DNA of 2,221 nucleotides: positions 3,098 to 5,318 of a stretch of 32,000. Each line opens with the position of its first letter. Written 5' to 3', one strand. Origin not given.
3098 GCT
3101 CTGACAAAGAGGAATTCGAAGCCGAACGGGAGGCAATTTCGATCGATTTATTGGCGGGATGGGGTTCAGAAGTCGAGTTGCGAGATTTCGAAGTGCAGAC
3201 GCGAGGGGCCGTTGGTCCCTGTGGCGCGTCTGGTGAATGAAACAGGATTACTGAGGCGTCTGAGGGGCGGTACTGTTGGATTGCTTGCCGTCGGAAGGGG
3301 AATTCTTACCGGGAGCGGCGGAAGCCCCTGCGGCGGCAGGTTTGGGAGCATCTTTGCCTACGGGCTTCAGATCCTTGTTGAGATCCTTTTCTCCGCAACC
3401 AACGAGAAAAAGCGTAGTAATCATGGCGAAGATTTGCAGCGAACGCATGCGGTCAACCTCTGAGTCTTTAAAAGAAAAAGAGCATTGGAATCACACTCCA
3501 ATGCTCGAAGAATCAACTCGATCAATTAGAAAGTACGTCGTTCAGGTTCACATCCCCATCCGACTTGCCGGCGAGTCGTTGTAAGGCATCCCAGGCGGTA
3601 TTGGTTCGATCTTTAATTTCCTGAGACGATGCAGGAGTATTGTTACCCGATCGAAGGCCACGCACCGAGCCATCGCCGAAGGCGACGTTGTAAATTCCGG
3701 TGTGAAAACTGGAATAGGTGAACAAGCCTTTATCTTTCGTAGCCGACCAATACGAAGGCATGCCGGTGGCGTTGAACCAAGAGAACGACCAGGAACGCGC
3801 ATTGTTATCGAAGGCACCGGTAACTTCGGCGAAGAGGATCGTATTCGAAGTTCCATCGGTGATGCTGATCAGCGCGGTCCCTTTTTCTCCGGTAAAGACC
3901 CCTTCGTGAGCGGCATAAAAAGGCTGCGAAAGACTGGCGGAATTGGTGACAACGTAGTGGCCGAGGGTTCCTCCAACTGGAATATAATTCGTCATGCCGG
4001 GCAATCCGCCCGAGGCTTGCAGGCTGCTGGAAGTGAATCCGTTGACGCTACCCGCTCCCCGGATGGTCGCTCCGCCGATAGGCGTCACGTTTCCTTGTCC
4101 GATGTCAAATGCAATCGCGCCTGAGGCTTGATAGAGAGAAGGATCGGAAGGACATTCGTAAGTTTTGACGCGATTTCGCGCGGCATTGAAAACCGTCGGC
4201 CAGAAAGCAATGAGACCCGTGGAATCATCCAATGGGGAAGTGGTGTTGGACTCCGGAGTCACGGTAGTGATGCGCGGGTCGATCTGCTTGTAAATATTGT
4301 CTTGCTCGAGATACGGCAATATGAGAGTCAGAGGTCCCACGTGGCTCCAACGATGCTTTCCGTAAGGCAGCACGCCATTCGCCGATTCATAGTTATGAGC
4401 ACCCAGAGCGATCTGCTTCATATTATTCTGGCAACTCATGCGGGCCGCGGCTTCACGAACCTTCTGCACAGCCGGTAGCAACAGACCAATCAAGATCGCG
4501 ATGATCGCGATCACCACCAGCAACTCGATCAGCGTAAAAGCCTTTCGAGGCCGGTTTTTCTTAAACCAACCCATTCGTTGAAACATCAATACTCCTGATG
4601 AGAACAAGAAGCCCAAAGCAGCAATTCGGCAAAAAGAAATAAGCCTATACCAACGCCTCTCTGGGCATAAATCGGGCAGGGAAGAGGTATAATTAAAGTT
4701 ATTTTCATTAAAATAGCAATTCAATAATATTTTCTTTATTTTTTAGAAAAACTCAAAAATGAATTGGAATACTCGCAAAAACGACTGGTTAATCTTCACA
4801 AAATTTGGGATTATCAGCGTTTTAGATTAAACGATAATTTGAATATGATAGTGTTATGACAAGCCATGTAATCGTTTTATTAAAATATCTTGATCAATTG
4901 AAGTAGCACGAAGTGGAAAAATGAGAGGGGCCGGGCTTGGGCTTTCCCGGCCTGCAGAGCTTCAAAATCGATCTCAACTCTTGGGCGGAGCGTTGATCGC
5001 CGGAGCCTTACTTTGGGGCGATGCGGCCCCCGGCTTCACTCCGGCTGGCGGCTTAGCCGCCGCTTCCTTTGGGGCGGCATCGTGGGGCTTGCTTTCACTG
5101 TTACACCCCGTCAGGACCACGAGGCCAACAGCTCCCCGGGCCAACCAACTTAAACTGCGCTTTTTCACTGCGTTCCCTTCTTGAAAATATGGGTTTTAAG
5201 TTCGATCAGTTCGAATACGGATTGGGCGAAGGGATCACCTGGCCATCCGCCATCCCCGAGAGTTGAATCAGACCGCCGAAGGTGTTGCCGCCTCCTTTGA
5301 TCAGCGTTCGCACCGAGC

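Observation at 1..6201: Array of four 'pseudopilin-like DUF1559 + mini-lipoprotein' two-gene cassettes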

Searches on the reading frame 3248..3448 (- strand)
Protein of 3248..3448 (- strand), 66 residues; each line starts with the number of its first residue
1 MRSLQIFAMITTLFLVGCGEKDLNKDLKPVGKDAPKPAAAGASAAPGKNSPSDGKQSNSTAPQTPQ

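Call 3: search_protein_families(library=pfam, proteins=[window:3248-3448:-], max_evalue=0.1)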
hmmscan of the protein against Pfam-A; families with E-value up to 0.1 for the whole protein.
window:3248-3448:- (66 aa): 0 families

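Call 4: search_protein_families(library=ncbifam, proteins=[window:3248-3448:-], max_evalue=0.1)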
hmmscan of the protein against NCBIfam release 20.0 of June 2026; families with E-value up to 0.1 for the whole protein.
window:3248-3448:- (66 aa): 2 families
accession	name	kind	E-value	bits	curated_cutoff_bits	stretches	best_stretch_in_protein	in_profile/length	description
NF047408.1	SA0632_fam_LP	equivalog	0.073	12.7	70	1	1-27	1-31/68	SA0632 family lipoprotein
NF047847.2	SS_mature_LptM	equivalog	0.082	13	27.7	0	1-19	1-21/31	LPS translocon maturation chaperone LptM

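Call 21: find_encoding_contigs(protein=window:3251-3448:-, flank=6000, max_places=6)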
Protein seq(66 aa) (66 aa): 1 contig read that carries it; 1 place shown.
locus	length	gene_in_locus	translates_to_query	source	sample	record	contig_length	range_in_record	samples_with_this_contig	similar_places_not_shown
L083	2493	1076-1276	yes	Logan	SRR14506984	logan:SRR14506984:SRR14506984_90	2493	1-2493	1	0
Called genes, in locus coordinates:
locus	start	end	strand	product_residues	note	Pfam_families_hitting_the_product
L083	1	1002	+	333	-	?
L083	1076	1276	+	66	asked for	-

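Call 22: find_homologous_proteins(query=window:3251-3448:-, max_evalue=0.01)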
Query seq(66 aa) (66 aa): 3 proteins with E <= 0.01 among 3 candidates.
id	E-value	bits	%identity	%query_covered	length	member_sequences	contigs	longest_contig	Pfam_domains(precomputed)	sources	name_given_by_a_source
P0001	1.4e-35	137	100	100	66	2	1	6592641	-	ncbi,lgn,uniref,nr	ncbi:hypothetical protein KIH39_20455 [Telmatocola sphagniphila]|uniref:Lipoprotein n=1 Tax=Telmatoc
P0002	1.5e-21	93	68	100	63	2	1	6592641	-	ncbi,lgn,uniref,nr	ncbi:hypothetical protein KIH39_01605 [Telmatocola sphagniphila]|uniref:Lipoprotein n=1 Tax=Telmatoc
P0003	2.3e-4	39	43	92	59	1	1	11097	-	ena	-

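Call 23: find_encoding_contigs(protein=P0002, flank=10000, max_places=4)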
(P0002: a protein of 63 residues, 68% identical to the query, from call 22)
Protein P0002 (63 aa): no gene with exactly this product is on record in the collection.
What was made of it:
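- Tried and rejected: It is not on record (call 23).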

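Call 24: find_encoding_contigs(protein=P0003, flank=10000, max_places=4)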
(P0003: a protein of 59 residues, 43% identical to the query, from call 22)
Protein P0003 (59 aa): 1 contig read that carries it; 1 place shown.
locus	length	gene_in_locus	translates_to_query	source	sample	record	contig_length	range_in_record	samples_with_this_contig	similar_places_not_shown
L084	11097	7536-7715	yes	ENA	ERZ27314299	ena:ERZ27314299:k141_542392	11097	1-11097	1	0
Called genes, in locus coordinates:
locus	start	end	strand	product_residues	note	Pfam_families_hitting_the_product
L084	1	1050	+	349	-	?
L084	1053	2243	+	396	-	PF03417:AAT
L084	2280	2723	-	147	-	-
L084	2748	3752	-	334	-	PF07963:N_methyl, PF07596:SBP_bac_10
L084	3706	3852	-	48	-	-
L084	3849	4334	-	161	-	-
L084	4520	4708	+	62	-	-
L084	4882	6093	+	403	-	PF01757:Acyl_transf_3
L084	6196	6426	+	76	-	-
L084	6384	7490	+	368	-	PF07963:N_methyl, PF07596:SBP_bac_10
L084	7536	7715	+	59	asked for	-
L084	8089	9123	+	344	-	PF07963:N_methyl, PF07596:SBP_bac_10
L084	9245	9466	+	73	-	-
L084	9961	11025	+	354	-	PF07963:N_methyl, PF07596:SBP_bac_10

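Call 52: find_related_loci(query=A4, collection=metagenome_contigs, flank=3000)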
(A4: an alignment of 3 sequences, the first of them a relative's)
Query A4 (66 aa) in metagenome_contigs; peptide patterns used: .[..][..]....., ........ (x = any residue, [..] = any of these).
343 stretches matched a pattern; 10 encode a relative of the query (tblastn E <= 1e-3); 10 distinct loci.
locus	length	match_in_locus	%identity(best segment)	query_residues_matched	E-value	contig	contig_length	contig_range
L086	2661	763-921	51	3-49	1e-12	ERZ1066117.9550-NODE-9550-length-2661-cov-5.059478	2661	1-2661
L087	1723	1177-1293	59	1-37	2e-11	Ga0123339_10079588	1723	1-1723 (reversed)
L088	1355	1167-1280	61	1-37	1e-10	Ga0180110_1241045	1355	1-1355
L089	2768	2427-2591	47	9-61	1e-10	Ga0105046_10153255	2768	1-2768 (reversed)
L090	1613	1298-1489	39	2-62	2e-8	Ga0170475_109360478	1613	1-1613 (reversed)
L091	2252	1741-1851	51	5-40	4e-8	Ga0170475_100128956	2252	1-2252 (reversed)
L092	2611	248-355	44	2-37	5e-8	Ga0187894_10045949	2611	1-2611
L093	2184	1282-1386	51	10-44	4e-7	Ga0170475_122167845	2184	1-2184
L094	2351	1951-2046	47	5-36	1e-6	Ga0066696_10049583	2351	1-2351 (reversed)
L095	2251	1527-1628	51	2-37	4e-6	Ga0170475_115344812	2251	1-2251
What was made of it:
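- The invariance of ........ in loci L086-L095 is partly circular, because that peptide was the search pattern (call 52).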

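Call 63: search_protein_representatives(alignment_id=A4)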
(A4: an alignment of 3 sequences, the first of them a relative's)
Query: 3 sequences, 63 profile positions. Proteins with E-value up to 0.001 (for the whole library): 31; up to 1e-10: 2; up to 1e-30: 0. The best 31 are listed.
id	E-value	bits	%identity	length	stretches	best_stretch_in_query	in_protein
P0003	1.7e-25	104.7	-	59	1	1-62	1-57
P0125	6.1e-12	61.3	-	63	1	1-59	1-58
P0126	2.9e-10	55.9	-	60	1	6-60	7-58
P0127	8.9e-10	54.4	-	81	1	5-47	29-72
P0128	1.8e-09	53.4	-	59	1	1-49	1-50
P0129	2.7e-09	52.8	-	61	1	5-59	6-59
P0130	5.1e-09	52.0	-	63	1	4-51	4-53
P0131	3.5e-08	49.3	-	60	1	4-58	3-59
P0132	2.7e-07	46.4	-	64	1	6-59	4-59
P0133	1.8e-06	43.8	-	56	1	3-47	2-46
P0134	4.0e-06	42.7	-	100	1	1-55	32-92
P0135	5.2e-06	42.3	-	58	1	7-52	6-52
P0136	1.2e-05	41.1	-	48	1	13-47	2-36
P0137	1.7e-05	40.6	-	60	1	1-38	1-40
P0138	2.6e-05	40.0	-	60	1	8-44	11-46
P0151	2.4e-04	37.0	-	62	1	1-62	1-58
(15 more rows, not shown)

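Call 79: find_encoding_contigs(protein=P0133, flank=3000, max_places=2)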
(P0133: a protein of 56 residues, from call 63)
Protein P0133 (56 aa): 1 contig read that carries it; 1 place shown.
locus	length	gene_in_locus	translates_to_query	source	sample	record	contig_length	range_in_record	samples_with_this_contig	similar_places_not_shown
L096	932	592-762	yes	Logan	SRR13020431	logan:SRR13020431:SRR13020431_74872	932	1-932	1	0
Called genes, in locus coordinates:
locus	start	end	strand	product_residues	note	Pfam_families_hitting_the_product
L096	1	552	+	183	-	?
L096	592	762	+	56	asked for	-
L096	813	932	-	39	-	?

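Call 80: find_encoding_contigs(protein=P0151, flank=3000, max_places=2)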
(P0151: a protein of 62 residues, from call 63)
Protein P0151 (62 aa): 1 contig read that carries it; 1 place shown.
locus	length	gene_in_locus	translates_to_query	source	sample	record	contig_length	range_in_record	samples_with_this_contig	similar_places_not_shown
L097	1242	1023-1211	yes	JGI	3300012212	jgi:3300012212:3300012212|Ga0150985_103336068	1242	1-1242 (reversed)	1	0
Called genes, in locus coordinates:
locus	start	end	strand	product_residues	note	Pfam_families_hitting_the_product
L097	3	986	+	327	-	?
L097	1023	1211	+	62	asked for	-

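Call 81: predict_structure(alignment_id=A4)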
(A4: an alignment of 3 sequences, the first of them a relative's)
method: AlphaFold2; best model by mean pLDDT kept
length: 66 residues; sequences in the alignment: 3
mean_pLDDT: 57.1   pTM: 0.25
mean pLDDT of the five models: 57.1, 56.8, 55.2, 53.1, 52.1
residues with pLDDT >= 90: 0; 70-90: 9; 50-70: 44; < 50: 13
segments of 3 or more residues with pLDDT < 50: 41-43, 48-50
pLDDT, mean of each block of 10 residues (from residue 1): 69 67 52 51 48 56 55
secondary structure, 60 per line:
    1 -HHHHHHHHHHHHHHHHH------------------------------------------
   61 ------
elements in order: H2-18
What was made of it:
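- Checked: The mature part is coil at pLDDT about 50, on a shallow alignment (call 81).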

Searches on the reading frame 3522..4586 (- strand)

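Call 3: search_protein_families(library=pfam, proteins=[window:3522-4586:-], max_evalue=0.1)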
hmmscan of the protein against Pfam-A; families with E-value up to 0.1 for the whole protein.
window:3522-4586:- (354 aa): 3 families
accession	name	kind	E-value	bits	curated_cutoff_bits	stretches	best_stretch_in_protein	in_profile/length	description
PF07596.16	SBP_bac_10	-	3e-39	136.1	23.3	1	41-311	1-261/268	Protein of unknown function (DUF1559)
PF07963.17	N_methyl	-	1.6e-08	34.2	21.2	1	12-37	2-27/27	Prokaryotic N-terminal methylation motif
PF11773.13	ComGE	-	0.021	15.1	25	1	19-60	2-43/82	Competence system putative prepilin ComGE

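Call 4: search_protein_families(library=ncbifam, proteins=[window:3522-4586:-], max_evalue=0.1)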
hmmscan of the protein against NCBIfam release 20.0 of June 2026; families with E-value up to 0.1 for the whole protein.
window:3522-4586:- (354 aa): 15 families
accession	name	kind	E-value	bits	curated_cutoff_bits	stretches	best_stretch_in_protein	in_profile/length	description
NF040999.1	pilin_ComGC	equivalog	1e-08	35.2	75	1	15-67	2-54/84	competence type IV pilus major pilin ComGC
NF041013.1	T4P_ComGE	equivalog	1.7e-07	31.2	49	1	15-61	4-50/83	competence type IV pilus minor pilin ComGE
TIGR01710.1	typeII_sec_gspG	equivalog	1.4e-06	28.4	88.85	1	16-74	2-60/134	type II secretion system major pseudopilin GspG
NF007862.0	PRK10574.1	equivalog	2e-06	28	138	1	14-48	4-38/145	prepilin peptidase-dependent pilin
TIGR02532.1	IV_pilin_GFxxxE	domain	2.2e-06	27.3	16.3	1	15-36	2-23/24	prepilin-type N-terminal cleavage/methylation domain-containing protein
TIGR04294.2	pre_pil_HX9DG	domain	1.7e-05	24.5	19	1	292-310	2-20/22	H-X9-DG-CTERM domain-containing protein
TIGR02596.1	TIGR02596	subfamily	2.8e-05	24.3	70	1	17-47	1-31/196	Verru_Chthon cassette protein D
TIGR01708.2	typeII_sec_gspH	equivalog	3.7e-05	23.8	80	1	17-50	4-38/169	type II secretion system minor pseudopilin GspH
NF041775.1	typeIV_PilA_Myxo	equivalog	8.6e-05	22.6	400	1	13-59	9-55/214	type IV pilin protein PilA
NF040982.1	ComGD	equivalog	0.00072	20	70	1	15-50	2-38/139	competence type IV pilus minor pilin ComGD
TIGR01707.1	gspI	equivalog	0.0012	19.3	44.35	1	17-51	2-36/101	type II secretion system minor pseudopilin GspI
TIGR02599.1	TIGR02599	subfamily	0.0032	16.8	256.5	1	16-54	1-39/361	Verru_Chthon cassette protein C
NF041002.1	pilin_ComGF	equivalog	0.0048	17.1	80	1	15-50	2-37/139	competence type IV pilus minor pilin ComGF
NF047828.1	T3SSXpsI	equivalog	0.028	14.4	150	1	15-81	2-77/132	type II secretion system protein XpsI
NF007800.0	PRK10506.1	equivalog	0.048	13.5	158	1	12-35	6-29/163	prepilin peptidase-dependent protein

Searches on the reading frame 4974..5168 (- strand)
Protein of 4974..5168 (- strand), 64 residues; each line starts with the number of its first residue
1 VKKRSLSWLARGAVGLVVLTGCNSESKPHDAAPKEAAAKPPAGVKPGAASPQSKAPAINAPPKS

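Call 3: search_protein_families(library=pfam, proteins=[window:4974-5168:-], max_evalue=0.1)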
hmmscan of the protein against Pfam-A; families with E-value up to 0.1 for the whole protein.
window:4974-5168:- (64 aa): 0 families

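Call 4: search_protein_families(library=ncbifam, proteins=[window:4974-5168:-], max_evalue=0.1)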
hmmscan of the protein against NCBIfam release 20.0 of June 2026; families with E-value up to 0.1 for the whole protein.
window:4974-5168:- (64 aa): 0 families

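Call 54: find_homologous_proteins(query=window:4977-5168:-, max_evalue=0.01)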
Query seq(64 aa) (64 aa): 1 proteins with E <= 0.01 among 3 candidates.
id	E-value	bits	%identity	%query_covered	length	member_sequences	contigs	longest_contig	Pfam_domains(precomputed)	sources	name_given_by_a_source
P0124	3.2e-32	127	100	100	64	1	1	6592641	-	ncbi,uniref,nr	ncbi:hypothetical protein KIH39_20465 [Telmatocola sphagniphila]|uniref:Lipoprotein n=1 Tax=Telmatoc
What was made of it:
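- On Bacterial lipoproteins (SPase II substrates): UniRef names the c3 and c4 products 'Lipoprotein' (calls 22, 54).
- Checked: UniRef labels the c3 and c4 products 'Lipoprotein' (KIH39_20455, KIH39_20465; calls 22, 54).
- Tried and rejected: Only the protein itself was found (call 54).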
